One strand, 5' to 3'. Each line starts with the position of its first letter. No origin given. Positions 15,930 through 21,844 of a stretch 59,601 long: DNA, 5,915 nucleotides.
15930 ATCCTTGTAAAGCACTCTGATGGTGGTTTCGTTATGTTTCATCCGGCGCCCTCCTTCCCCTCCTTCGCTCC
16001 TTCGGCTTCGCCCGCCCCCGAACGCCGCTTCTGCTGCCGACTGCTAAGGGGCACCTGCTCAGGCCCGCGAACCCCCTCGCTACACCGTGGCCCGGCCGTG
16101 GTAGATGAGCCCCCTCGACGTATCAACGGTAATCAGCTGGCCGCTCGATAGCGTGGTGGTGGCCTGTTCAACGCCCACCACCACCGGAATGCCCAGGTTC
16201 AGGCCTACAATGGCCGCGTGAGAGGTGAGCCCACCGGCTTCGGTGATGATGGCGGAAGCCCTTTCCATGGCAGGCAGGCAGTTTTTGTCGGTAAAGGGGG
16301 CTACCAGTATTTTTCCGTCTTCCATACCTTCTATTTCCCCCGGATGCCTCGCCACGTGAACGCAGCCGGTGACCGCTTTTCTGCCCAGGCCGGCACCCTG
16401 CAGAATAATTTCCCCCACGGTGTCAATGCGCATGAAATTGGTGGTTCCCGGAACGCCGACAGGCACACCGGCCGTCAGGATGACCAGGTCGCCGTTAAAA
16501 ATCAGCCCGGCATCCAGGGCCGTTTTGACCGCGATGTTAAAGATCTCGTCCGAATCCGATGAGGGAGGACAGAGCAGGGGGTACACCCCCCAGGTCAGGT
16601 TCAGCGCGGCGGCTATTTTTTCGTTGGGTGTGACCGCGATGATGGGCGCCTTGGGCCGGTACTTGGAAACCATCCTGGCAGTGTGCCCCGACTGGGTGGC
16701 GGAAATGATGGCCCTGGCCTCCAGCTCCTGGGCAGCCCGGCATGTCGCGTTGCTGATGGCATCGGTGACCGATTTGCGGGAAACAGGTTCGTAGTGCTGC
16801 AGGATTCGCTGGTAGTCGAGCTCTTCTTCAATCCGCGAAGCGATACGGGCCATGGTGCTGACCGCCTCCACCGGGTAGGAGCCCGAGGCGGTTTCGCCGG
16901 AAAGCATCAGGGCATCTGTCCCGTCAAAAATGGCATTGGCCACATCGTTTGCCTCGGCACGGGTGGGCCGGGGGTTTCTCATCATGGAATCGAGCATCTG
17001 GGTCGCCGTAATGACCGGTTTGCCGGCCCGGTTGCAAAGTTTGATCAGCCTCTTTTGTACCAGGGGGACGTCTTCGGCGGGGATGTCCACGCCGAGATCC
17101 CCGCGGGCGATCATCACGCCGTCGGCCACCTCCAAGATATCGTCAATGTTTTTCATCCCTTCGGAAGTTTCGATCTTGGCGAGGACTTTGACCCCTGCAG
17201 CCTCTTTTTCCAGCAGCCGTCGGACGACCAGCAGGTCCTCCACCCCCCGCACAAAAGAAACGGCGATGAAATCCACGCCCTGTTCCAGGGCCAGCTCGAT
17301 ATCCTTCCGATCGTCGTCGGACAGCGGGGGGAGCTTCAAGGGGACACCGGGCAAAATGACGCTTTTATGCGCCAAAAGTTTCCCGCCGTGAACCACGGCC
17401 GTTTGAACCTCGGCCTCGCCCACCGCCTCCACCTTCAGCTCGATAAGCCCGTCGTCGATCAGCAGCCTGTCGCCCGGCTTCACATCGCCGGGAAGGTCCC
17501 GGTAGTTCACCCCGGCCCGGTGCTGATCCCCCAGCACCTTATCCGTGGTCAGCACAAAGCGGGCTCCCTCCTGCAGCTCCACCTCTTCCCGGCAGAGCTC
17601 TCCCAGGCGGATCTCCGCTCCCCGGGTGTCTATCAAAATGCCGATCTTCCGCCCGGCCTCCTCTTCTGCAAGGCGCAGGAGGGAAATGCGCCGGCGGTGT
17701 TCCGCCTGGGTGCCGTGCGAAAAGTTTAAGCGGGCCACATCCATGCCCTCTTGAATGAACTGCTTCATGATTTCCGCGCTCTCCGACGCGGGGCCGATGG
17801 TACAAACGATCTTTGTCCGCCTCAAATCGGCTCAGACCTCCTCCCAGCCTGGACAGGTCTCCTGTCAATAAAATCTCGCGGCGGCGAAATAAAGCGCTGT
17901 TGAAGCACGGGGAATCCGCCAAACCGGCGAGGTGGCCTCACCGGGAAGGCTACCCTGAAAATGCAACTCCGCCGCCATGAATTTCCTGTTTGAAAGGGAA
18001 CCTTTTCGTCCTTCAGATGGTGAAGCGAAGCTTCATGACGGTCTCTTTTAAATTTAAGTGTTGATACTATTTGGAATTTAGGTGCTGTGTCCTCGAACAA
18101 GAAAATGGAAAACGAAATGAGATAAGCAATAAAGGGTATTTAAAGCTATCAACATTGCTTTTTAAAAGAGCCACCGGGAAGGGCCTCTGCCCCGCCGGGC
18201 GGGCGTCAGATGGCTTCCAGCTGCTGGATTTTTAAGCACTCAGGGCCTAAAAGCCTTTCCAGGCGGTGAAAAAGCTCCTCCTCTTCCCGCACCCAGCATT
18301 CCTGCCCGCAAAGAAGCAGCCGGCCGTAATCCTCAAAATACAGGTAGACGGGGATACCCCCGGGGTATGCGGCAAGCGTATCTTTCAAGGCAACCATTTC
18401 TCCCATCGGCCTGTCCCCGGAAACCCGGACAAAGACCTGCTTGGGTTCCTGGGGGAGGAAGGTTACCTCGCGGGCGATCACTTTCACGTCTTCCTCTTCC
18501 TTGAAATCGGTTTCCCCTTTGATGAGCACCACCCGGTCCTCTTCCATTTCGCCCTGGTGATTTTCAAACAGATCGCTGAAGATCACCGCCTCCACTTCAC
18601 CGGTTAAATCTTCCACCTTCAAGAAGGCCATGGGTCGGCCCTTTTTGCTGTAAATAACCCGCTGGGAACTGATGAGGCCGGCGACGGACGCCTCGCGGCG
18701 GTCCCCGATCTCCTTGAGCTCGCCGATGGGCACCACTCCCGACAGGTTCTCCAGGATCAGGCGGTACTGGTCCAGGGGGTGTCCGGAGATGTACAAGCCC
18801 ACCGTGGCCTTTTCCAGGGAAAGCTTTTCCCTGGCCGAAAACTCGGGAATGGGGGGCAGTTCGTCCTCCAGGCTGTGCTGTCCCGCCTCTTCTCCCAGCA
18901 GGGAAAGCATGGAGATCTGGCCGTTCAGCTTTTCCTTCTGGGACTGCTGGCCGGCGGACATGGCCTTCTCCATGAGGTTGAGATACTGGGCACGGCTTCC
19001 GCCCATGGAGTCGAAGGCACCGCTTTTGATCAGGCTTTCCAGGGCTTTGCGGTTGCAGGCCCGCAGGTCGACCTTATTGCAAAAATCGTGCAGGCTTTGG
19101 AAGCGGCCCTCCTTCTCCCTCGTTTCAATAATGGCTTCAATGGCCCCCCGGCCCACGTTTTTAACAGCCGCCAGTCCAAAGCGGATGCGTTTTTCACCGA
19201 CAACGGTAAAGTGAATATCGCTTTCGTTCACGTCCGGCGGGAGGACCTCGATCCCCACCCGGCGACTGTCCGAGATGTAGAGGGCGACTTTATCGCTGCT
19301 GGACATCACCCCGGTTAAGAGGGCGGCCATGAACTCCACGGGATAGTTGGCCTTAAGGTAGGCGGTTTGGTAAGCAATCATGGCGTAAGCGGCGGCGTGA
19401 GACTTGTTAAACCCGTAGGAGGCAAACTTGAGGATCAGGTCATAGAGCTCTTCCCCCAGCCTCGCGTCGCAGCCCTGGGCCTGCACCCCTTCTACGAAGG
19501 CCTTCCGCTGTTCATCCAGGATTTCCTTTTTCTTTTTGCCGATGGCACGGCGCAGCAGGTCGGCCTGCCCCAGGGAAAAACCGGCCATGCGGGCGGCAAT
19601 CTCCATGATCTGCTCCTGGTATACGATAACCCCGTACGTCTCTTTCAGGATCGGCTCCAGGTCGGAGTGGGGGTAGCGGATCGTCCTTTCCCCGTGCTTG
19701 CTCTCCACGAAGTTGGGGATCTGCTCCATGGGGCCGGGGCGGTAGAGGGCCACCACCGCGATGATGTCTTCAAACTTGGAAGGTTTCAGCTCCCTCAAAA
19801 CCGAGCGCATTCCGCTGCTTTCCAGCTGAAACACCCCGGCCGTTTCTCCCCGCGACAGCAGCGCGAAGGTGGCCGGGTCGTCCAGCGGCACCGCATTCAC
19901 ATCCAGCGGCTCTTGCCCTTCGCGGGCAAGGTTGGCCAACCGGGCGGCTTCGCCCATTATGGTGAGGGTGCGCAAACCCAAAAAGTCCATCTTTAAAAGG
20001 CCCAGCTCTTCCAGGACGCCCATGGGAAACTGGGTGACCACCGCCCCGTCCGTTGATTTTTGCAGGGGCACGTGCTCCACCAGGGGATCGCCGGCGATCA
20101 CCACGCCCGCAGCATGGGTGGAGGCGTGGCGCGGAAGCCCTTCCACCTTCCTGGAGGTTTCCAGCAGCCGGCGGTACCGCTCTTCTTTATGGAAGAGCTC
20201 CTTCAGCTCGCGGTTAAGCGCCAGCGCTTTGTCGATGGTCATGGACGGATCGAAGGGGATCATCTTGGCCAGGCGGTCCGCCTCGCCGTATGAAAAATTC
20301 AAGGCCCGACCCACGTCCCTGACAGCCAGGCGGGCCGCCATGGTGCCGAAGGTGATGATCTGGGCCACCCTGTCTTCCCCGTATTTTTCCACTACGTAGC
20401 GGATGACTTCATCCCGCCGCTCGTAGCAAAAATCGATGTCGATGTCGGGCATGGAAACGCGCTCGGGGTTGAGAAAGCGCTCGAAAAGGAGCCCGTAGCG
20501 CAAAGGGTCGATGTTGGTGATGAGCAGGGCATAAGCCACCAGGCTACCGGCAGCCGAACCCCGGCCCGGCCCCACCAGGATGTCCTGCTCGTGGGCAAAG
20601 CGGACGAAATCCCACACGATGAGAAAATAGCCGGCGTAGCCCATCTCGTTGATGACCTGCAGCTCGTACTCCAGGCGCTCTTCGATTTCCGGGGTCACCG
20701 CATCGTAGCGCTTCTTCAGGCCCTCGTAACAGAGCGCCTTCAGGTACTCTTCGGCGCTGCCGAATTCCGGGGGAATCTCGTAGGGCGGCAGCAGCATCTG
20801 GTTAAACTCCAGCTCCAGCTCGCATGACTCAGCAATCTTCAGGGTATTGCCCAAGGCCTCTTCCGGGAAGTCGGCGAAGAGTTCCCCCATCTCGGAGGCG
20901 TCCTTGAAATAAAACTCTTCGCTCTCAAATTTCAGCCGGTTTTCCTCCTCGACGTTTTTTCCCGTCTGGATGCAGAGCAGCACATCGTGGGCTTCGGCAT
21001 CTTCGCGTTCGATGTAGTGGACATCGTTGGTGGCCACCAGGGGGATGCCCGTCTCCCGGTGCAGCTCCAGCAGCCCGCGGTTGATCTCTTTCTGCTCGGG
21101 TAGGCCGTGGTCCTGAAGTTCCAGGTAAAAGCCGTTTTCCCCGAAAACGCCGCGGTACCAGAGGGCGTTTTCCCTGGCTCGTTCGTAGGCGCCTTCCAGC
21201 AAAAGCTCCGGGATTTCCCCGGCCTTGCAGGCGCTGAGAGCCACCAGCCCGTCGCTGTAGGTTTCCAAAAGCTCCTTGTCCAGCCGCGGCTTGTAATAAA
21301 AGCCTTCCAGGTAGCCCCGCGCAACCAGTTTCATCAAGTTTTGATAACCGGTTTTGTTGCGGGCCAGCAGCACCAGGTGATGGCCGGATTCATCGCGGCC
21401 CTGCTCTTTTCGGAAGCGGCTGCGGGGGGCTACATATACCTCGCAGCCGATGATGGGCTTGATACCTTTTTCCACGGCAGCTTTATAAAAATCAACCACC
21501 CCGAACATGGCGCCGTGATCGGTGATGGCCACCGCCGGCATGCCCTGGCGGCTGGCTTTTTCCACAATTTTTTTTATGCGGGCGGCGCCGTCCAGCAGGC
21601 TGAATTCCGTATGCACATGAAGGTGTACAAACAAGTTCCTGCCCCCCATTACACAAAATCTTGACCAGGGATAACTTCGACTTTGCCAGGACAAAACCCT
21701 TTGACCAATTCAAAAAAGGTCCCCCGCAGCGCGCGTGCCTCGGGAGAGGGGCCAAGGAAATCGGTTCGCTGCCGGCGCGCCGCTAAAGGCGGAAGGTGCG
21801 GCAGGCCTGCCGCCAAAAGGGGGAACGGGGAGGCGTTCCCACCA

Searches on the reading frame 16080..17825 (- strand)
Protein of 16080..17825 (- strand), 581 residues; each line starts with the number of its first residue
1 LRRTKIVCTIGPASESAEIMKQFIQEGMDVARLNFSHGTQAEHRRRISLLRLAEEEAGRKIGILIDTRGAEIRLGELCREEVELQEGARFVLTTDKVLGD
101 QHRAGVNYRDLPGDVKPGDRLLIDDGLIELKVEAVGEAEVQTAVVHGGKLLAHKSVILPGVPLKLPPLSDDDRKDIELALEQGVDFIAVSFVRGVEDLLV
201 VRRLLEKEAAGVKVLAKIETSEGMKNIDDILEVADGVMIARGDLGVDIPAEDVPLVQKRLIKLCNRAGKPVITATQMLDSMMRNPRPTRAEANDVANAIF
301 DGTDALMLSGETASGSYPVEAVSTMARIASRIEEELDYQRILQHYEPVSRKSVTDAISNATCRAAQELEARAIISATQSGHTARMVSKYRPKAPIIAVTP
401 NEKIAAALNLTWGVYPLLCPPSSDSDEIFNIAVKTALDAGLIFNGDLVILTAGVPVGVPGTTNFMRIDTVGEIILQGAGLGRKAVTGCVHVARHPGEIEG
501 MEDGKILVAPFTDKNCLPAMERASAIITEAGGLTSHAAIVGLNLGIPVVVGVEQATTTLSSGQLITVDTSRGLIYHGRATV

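Call 42: search_protein_families(library=pfam, proteins=[window:16080-17825:-], max_evalue=0.00001)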
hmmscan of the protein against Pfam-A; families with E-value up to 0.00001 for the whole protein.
window:16080-17825:- (581 aa): 3 families
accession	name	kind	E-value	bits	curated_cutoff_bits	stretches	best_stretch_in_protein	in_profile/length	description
PF00224.27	PK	-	5.3e-125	417.3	30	1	1-322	1-328/328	Pyruvate kinase, barrel domain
PF02887.21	PK_C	-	2.7e-43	147.1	28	1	355-467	1-113/114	Pyruvate kinase, alpha/beta domain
PF00391.29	PEP-utilizers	-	1.6e-25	88.9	23.1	1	502-572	2-72/72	PEP-utilising enzyme, mobile domain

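Call 55: find_homologous_proteins(query=window:16080-17825:-, max_evalue=1e-50)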
Query window:16080-17825:- (581 aa): 8000 proteins with E <= 1e-50 among 8000 candidates; the best 120 are listed.
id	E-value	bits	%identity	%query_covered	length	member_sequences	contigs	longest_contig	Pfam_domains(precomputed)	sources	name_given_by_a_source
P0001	0.0e+0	1220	100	97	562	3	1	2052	PF00224.28,PF00391.30,PF02887.22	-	-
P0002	0.0e+0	1013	80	100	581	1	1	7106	PF00224.28,PF00391.30,PF02887.22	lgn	-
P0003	2.5e-253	860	67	100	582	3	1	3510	PF00224.28,PF00391.30,PF02887.22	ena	-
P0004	9.1e-252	854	67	100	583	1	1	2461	PF00224.28,PF00391.30,PF02887.22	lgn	-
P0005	1.1e-250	851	67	100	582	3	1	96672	PF00224.28,PF00391.30,PF02887.22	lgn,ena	-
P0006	1.1e-249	848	66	100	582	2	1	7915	PF00224.28,PF00391.30,PF02887.22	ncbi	-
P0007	7.9e-249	845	67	100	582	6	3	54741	PF00224.28,PF00391.30,PF02887.22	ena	-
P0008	9.3e-249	845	67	100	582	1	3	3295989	PF00224.28,PF00391.30,PF02887.22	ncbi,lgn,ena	-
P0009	1.0e-248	844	67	100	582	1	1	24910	PF00224.28,PF00391.30,PF02887.22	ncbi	-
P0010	1.1e-248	844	67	100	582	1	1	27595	PF00224.28,PF00391.30,PF02887.22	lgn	-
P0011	7.9e-248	841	67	100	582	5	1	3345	PF00224.28,PF00391.30,PF02887.22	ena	-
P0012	1.1e-247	841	67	100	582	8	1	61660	PF00224.28,PF00391.30,PF02887.22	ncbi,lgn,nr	ncbi:MAG: pyruvate kinase [Dethiobacter sp.]|nr:MAG: pyruvate kinase [Dethiobacter sp.]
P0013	3.2e-246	836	66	100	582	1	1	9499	PF00224.28,PF00391.30,PF02887.22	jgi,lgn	-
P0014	6.2e-246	835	66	100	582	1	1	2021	PF00224.28,PF00391.30,PF02887.22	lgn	-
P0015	7.5e-246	835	66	100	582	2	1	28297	PF00224.28,PF00391.30,PF02887.22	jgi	-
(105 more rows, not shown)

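Call 56: find_encoding_contigs(protein=P0002, flank=10000, max_places=3)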
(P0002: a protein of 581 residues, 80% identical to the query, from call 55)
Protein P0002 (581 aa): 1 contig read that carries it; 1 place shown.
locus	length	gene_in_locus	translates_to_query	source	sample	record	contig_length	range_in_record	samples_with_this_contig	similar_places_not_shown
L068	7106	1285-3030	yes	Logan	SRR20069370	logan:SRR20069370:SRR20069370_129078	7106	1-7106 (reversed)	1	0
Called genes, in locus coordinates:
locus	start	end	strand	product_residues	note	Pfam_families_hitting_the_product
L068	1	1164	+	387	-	?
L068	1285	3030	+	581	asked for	PF00224:PK, PF02887:PK_C, PF00391:PEP-utilizers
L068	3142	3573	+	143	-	PF13279:4HBT_2, PF03061:4HBT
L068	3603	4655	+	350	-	PF00850:Hist_deacetyl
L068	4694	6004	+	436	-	PF06245:DUF1015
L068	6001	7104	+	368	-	?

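Call 57: find_encoding_contigs(protein=P0008, flank=10000, max_places=3)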
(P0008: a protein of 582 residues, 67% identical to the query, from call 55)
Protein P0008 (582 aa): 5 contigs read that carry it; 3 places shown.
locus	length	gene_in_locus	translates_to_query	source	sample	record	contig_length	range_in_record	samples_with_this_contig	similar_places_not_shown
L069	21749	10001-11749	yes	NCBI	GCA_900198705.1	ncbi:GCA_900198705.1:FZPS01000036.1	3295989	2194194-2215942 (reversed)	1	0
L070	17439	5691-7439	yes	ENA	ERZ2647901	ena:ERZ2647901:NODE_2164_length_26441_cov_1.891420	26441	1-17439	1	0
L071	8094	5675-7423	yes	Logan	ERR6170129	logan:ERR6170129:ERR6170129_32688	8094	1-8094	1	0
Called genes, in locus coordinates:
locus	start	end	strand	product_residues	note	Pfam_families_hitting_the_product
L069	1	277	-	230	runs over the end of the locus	PF01205:Impact_N, PF00679:EFG_C (weak)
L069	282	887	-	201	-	PF16193:AAA_assoc_2, PF12002:MgsA_C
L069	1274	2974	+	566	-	PF02730:AFOR_N, PF01314:AFOR_C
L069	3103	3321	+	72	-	PF02597:ThiS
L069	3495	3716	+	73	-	-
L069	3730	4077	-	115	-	PF02311:AraC_binding, PF07883:Cupin_2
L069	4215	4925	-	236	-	PF07992:Pyr_redox_2, PF02852:Pyr_redox_dim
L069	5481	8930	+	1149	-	PF02811:PHP, PF07733:DNA_pol3_alpha, PF17657:DNA_pol3_finger, PF14579:HHH_6, PF01336:tRNA_anti-codon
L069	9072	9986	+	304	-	PF00365:PFK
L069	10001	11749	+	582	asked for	PF00224:PK, PF02887:PK_C, PF00391:PEP-utilizers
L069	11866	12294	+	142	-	PF13279:4HBT_2, PF03061:4HBT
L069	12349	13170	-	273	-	PF06245:DUF1015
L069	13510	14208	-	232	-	PF00005:ABC_tran, PF13304:AAA_21 (faint)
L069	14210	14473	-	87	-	PF00392:GntR (weak)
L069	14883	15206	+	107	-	PF20020:DUF6431 (weak)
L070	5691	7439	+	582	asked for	PF00224:PK, PF02887:PK_C, PF00391:PEP-utilizers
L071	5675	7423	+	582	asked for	PF00224:PK, PF02887:PK_C, PF00391:PEP-utilizers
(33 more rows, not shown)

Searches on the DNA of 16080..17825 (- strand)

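Call 84: search_with_rna_model(model_id=R1, sources=[L074, L075, L076, L069, L070, L071, L068, L072, L073], max_evalue=0.01)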
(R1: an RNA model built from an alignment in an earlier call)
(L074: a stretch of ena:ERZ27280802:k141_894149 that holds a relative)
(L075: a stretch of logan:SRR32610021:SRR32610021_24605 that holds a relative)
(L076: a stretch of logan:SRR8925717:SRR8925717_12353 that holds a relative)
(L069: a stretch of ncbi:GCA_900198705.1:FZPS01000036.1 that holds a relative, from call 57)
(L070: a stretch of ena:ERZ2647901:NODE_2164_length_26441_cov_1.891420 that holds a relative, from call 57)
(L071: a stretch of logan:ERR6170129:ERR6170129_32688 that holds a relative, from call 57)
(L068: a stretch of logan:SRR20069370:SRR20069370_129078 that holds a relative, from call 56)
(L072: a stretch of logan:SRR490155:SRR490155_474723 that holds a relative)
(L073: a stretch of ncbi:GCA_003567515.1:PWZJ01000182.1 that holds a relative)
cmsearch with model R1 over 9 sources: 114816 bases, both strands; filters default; matches with E-value up to 0.01: 2.
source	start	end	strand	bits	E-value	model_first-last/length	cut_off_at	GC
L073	4698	4800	-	43.8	6.3e-13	1-84/84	no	0.46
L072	4026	4084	-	26.6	8.8e-07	25-84/84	5'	0.44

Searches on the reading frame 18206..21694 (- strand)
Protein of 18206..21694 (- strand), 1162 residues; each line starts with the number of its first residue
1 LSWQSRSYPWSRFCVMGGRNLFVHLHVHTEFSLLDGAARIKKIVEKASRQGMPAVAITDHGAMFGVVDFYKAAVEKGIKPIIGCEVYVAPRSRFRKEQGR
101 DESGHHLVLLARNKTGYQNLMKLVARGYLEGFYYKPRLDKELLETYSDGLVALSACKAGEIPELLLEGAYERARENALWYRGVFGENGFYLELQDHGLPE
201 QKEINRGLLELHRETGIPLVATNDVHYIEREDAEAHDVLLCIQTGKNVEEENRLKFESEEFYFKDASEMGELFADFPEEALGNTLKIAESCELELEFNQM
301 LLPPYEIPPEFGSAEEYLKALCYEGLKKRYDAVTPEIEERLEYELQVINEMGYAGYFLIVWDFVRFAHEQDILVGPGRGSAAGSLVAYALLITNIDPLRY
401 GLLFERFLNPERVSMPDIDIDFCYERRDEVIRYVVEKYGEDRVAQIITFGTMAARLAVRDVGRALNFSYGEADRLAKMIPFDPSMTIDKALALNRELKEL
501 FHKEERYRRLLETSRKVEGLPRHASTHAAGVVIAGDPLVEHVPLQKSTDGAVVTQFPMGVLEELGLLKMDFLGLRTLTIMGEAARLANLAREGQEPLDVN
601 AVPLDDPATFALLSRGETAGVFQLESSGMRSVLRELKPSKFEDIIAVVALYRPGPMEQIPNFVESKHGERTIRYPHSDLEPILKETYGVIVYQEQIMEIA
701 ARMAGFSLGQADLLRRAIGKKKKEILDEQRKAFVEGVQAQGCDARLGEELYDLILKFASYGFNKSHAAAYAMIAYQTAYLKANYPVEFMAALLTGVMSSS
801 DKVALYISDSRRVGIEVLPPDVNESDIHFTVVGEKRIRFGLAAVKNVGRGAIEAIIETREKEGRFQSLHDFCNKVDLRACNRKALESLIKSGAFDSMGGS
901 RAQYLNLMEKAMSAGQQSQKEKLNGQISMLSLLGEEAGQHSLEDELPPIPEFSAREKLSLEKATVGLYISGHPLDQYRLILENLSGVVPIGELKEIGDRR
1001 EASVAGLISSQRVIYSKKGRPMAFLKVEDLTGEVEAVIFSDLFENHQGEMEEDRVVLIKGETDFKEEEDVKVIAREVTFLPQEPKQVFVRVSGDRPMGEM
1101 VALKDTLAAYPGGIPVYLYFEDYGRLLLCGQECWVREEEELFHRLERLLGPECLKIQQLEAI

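Call 42: search_protein_families(library=pfam, proteins=[window:18206-21694:-], max_evalue=0.00001)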
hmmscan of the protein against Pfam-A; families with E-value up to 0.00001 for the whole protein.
window:18206-21694:- (1162 aa): 5 families
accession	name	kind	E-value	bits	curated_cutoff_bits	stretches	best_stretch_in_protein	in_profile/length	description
PF07733.18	DNA_pol3_alpha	-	1.4e-108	362.9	23.9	1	316-573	1-260/260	Bacterial DNA polymerase III alpha NTPase domain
PF17657.6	DNA_pol3_finger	-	7.8e-65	217.7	22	1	576-741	1-166/166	Bacterial DNA polymerase III alpha subunit finger domain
PF02811.25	PHP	-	8.4e-64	215.3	26.4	1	24-196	1-164/164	PHP domain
PF14579.12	HHH_6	-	1.5e-33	115.3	25.6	1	814-903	1-89/90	Helix-hairpin-helix motif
PF01336.31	tRNA_anti-codon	-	7.5e-10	39.1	27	1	1003-1078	2-73/75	OB-fold nucleic acid binding domain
